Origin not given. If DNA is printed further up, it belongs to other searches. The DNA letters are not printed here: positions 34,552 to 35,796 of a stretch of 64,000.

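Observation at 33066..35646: Three-gene operon: unknown P/G/T-rich protein with acidic tail, truncated ATP-grasp paralog, and intact ATP-grasp ligase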

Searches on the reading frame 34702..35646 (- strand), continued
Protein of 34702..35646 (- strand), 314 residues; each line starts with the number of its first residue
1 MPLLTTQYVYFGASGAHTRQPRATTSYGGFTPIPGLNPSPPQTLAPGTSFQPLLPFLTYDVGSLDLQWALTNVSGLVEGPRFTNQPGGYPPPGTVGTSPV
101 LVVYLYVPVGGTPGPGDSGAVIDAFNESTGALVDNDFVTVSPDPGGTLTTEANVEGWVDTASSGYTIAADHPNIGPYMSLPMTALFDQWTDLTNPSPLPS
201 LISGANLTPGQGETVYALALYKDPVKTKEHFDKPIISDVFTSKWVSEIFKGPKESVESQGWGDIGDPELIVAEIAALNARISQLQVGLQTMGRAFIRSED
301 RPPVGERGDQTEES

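Call 89: list_cluster_members(proteins=[window:34702-35646:-, window:33066-34004:-, L021:4469-5311:+])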
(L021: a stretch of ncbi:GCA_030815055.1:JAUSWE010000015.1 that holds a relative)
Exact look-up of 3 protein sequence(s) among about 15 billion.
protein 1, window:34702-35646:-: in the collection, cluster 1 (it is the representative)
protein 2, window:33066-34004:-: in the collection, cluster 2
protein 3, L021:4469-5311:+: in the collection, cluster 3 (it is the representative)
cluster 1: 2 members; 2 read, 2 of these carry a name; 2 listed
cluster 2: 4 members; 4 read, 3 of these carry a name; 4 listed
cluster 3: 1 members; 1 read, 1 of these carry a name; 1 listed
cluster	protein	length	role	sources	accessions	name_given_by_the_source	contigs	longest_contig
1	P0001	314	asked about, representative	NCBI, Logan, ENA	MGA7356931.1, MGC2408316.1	MAG: hypothetical protein WA431_18070 [Candidatus Cybelea sp.]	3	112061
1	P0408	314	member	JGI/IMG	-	hypothetical protein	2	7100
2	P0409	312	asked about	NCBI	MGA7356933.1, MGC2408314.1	MAG: hypothetical protein WA431_18060 [Candidatus Cybelea sp.]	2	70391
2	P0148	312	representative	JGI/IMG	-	hypothetical protein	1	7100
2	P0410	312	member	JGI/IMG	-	hypothetical protein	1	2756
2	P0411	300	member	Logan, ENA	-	-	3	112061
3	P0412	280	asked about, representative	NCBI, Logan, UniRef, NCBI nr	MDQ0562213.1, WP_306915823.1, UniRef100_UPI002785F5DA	hypothetical protein QO004_004018 [Rhizobium mesoamericanum] | hypothetical protein n=1 Tax=Rhizobium mesoamericanum TaxID=1079800 RepID=UPI002785F5DA | hypothetical protein [Rhizobium mesoamericanum]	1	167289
